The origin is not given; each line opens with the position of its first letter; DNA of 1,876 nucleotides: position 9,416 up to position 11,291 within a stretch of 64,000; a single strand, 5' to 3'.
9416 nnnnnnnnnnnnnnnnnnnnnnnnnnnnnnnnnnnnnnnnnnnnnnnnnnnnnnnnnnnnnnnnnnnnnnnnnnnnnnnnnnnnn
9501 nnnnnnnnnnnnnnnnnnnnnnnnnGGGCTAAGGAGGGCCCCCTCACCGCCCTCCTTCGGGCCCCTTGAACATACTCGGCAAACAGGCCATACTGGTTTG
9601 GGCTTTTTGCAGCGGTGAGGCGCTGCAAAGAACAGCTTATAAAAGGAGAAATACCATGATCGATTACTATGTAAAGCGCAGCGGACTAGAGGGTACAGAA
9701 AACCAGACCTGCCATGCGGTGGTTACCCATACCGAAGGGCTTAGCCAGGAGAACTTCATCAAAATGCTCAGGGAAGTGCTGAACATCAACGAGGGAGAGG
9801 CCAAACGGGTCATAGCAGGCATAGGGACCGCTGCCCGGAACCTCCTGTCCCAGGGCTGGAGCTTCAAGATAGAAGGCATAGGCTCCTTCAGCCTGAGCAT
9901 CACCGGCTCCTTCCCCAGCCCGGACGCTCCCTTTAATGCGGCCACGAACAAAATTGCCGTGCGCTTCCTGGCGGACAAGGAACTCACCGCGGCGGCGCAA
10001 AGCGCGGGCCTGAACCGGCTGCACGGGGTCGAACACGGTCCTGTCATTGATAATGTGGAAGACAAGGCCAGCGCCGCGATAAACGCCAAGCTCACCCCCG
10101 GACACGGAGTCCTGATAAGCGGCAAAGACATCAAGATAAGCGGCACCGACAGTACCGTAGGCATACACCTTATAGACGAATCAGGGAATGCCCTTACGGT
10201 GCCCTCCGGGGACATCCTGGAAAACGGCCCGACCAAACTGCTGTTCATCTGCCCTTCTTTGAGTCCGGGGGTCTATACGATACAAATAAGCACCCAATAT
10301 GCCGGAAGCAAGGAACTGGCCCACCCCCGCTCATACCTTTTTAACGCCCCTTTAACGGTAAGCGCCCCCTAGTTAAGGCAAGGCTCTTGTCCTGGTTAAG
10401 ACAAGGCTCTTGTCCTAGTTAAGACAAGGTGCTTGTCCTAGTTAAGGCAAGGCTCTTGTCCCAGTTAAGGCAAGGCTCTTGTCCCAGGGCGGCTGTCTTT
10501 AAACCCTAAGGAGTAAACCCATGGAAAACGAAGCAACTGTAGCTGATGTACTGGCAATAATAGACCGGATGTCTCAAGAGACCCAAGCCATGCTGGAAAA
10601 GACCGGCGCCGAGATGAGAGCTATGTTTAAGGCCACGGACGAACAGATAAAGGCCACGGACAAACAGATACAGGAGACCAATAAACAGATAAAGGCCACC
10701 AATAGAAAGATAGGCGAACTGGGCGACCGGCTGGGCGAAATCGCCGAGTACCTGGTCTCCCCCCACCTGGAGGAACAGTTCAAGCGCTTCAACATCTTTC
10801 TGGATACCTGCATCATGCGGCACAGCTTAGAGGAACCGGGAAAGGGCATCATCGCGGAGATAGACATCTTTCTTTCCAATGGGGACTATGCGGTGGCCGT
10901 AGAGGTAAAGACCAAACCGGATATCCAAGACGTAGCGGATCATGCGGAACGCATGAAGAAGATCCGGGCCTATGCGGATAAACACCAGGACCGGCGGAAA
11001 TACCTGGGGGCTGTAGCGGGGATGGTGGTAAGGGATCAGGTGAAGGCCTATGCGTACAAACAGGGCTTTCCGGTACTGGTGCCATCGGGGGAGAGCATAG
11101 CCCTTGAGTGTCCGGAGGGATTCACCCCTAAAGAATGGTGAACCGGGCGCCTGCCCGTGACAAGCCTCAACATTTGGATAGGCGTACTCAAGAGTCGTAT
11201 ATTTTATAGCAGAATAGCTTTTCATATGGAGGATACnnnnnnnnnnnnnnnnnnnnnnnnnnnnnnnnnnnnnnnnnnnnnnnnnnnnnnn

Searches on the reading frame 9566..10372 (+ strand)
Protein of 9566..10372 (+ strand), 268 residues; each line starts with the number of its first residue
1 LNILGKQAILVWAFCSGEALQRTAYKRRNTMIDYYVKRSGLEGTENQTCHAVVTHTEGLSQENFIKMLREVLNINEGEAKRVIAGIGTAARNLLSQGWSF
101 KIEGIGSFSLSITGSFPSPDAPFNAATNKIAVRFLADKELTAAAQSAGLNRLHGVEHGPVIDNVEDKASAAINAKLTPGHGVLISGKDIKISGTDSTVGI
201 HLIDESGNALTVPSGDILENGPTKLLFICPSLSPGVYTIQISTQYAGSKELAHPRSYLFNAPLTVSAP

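Call 40: search_protein_families(library=pfam, proteins=[window:9566-10372:+], max_evalue=0.001)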
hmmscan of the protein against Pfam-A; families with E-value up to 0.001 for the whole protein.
window:9566-10372:+ (268 aa): 3 families
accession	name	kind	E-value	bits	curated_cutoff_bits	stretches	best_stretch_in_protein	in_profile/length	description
PF14734.12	DUF4469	-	4.8e-21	75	22.6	1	161-257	1-100/101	Domain of unknown function (DUF4469) with IG-like fold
PF18291.6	HU-HIG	-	2.6e-09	37.6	26.2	1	32-150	3-124/125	HU domain fused to wHTH, Ig, or Glycine-rich motif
PF14848.11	HU-DNA_bdg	-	4.9e-06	27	30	1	68-146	39-116/124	DNA-binding domain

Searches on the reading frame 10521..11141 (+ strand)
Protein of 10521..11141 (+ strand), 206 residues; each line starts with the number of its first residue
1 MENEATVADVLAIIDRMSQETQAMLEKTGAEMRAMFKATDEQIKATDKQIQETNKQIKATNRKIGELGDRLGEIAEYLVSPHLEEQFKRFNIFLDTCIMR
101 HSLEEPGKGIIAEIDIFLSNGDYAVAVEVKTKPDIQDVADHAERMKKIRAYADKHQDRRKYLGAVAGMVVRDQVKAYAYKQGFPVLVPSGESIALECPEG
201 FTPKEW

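Call 40: search_protein_families(library=pfam, proteins=[window:10521-11141:+], max_evalue=0.001)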
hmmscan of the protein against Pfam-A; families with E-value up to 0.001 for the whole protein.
window:10521-11141:+ (206 aa): 1 family
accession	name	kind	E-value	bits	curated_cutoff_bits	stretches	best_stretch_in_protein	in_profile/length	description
PF12644.12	DUF3782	-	0.00022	21.8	24.4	1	37-79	4-46/78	Protein of unknown function (DUF3782)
